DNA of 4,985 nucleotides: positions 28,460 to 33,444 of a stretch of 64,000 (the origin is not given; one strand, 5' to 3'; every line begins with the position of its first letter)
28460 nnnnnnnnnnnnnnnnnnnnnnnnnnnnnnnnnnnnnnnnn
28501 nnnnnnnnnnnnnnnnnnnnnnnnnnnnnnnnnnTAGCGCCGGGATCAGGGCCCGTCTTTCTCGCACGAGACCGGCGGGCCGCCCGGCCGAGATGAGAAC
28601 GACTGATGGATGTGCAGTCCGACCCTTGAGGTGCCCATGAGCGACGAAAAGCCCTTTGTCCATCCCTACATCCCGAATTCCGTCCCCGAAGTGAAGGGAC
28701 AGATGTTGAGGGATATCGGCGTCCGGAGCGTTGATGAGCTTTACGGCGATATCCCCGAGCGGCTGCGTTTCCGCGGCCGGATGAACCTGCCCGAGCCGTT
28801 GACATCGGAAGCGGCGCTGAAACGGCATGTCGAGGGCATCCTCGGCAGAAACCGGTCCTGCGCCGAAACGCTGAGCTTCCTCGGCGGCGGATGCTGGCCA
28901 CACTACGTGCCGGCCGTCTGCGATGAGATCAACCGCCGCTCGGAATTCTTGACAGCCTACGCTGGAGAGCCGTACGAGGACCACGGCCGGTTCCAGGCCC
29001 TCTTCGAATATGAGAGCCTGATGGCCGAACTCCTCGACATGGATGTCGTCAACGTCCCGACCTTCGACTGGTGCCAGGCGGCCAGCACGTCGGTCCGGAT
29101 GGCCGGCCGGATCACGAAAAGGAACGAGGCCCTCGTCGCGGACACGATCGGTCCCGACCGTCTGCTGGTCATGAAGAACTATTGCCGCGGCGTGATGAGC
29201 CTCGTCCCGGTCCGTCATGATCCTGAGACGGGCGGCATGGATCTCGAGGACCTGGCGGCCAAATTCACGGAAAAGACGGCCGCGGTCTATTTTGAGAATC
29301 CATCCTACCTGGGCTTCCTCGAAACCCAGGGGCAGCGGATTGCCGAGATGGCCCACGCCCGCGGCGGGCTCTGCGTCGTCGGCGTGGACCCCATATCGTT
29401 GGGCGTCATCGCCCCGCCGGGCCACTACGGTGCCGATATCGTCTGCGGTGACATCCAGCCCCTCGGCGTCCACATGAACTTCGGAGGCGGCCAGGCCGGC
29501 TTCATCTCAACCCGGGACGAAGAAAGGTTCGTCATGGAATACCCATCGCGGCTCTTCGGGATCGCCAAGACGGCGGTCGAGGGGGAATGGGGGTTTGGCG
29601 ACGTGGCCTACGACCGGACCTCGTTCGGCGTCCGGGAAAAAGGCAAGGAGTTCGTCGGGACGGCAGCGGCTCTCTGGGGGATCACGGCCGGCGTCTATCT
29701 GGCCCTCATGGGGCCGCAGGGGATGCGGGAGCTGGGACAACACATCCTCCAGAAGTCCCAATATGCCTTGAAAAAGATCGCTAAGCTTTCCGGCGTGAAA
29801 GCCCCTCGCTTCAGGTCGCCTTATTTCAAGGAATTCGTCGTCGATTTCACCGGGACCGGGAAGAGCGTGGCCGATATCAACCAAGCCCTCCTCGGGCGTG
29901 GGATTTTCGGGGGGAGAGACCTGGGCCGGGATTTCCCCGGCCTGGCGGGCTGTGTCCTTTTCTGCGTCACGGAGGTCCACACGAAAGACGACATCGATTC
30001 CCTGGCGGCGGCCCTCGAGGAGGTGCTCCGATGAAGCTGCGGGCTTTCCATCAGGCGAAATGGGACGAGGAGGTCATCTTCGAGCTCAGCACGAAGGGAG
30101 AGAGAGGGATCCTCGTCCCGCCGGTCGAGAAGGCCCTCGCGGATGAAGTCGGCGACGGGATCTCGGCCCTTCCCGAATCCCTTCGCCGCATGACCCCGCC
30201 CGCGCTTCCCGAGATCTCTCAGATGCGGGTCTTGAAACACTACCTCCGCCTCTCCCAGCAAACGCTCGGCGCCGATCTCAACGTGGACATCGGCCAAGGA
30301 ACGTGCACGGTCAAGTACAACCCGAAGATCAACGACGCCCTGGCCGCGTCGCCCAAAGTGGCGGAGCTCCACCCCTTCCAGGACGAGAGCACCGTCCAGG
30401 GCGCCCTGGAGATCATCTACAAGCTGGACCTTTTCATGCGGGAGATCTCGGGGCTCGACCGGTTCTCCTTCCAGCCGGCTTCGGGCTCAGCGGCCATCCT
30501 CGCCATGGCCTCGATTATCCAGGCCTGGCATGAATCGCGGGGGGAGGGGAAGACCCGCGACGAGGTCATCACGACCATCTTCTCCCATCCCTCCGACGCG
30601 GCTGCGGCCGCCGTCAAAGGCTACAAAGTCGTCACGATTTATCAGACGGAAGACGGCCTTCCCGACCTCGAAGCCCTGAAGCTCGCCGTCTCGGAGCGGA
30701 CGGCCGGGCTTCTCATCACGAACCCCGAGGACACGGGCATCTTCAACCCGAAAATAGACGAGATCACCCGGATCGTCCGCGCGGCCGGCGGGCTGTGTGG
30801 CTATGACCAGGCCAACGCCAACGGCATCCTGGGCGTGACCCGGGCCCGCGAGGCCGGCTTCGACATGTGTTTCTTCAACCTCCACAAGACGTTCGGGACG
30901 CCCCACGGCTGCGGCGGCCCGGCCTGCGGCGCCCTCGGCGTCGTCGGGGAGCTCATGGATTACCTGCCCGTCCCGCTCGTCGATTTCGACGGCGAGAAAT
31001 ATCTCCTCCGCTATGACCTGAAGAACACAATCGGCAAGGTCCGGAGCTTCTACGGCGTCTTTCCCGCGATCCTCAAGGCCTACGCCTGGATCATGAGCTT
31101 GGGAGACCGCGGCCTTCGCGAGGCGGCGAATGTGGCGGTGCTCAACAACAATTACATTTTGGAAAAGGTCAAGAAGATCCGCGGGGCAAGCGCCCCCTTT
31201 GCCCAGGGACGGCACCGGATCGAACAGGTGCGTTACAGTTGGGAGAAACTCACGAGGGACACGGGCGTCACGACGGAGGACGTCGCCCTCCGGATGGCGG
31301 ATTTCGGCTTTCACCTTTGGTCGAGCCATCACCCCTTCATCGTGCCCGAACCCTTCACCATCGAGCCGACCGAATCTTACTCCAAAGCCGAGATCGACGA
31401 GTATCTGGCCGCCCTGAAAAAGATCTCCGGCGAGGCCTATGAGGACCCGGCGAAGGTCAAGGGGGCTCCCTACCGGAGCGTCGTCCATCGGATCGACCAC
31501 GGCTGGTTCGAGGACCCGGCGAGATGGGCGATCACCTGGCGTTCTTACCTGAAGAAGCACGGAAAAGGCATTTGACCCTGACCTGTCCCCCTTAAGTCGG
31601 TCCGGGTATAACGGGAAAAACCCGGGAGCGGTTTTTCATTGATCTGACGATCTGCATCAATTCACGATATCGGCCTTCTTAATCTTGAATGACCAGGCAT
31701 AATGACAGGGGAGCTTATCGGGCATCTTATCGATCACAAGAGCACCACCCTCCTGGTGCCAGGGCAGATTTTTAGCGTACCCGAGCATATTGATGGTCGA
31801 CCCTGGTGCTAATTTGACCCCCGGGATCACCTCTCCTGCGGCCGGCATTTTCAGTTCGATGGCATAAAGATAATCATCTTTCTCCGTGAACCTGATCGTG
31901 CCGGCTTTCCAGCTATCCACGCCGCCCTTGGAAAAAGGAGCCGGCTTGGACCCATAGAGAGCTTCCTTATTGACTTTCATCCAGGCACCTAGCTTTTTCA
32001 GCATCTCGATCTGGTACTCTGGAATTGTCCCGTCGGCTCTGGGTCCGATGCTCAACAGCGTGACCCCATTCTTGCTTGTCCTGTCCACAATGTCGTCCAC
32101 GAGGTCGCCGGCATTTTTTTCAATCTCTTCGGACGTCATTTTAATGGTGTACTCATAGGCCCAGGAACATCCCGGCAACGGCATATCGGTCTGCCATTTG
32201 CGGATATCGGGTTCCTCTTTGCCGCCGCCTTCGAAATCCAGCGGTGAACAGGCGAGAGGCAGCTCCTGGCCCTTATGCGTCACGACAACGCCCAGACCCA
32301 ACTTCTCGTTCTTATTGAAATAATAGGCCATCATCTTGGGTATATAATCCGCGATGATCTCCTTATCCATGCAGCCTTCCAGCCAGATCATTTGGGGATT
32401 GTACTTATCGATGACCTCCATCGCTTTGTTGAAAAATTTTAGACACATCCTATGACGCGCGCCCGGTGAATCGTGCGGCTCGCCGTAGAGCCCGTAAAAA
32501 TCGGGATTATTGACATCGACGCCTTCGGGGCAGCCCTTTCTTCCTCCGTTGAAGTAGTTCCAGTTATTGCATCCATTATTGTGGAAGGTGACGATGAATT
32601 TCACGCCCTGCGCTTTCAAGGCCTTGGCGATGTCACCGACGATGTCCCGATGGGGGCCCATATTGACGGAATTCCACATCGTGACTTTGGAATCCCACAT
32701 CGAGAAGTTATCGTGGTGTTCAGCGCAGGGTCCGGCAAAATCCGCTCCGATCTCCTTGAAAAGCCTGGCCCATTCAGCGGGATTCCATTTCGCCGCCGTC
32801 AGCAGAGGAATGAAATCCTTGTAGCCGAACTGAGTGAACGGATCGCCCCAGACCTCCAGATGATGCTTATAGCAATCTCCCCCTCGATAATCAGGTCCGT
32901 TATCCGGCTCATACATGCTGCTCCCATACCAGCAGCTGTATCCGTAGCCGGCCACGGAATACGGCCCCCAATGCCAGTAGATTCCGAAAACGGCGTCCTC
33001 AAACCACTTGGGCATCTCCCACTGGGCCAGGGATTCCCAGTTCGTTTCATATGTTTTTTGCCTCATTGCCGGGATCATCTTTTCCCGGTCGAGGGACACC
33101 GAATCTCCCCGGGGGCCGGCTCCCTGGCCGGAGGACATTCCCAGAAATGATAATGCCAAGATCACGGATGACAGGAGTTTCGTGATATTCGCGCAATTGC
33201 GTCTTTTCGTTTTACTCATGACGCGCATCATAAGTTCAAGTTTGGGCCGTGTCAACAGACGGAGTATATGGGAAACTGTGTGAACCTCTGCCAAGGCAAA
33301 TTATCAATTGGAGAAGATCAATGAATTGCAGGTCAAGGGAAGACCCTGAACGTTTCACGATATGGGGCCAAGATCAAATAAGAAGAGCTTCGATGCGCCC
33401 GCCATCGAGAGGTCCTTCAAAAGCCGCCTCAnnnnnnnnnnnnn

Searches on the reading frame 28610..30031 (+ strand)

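Call 31: search_protein_families(library=pfam, proteins=[window:28610-30031:+], max_evalue=0.01)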
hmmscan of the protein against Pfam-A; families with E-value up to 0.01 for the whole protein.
window:28610-30031:+ (474 aa): 2 families
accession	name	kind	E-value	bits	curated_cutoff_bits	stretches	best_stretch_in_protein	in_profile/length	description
PF02347.22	GDC-P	-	2.6e-56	191.8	26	1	20-468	3-428/429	Glycine cleavage system P-protein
PF01053.26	Cys_Met_Meta_PP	-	0.00023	20.3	27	1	210-279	125-193/381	Cys/Met metabolism PLP-dependent enzyme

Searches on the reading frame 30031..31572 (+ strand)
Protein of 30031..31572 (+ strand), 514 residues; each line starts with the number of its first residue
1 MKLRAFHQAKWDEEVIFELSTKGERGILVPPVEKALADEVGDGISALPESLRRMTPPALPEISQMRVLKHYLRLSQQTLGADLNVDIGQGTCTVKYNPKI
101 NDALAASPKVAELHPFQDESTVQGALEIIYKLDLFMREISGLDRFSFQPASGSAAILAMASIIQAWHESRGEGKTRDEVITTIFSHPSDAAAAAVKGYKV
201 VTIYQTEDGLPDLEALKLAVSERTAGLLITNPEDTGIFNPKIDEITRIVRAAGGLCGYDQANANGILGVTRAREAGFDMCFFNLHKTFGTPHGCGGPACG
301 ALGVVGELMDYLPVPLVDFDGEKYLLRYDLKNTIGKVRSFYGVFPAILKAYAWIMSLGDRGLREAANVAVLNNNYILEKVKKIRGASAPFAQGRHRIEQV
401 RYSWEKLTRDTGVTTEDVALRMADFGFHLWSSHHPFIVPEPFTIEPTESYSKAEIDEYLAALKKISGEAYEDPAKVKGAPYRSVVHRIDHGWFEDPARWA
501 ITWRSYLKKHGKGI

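Call 31: search_protein_families(library=pfam, proteins=[window:30031-31572:+], max_evalue=0.01)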
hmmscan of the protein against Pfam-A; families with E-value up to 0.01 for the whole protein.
window:30031-31572:+ (514 aa): 4 families
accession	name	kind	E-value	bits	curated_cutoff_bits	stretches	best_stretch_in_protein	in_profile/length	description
PF21478.3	GcvP2_C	-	9.7e-15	55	27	1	365-469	1-102/122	Glycine dehydrogenase, C-terminal domain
PF00266.25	Aminotran_5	-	6.5e-08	32.4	21.5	1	158-295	73-209/371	Aminotransferase class-V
PF02347.22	GDC-P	-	0.00024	20.5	26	1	46-317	30-288/429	Glycine cleavage system P-protein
PF01041.23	DegT_DnrJ_EryC1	-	0.0029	17.3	19.8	1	173-252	62-138/360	DegT/DnrJ/EryC1/StrS aminotransferase family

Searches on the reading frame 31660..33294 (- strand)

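Call 31: search_protein_families(library=pfam, proteins=[window:31660-33294:-], max_evalue=0.01)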
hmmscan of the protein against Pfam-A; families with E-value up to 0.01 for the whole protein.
window:31660-33294:- (545 aa): 3 families
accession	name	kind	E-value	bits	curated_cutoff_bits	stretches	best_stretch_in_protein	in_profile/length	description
PF01120.23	Alpha_L_fucos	-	4.3e-83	280.1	25.2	1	76-444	8-345/345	Alpha-L-fucosidase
PF16757.11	Fucosidase_C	-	1.5e-08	35.5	25.6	1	466-539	8-88/88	Alpha-L-fucosidase C-terminal domain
PF14871.12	GHL6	-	0.0037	17.9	35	0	172-238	2-65/132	Hypothetical glycosyl hydrolase 6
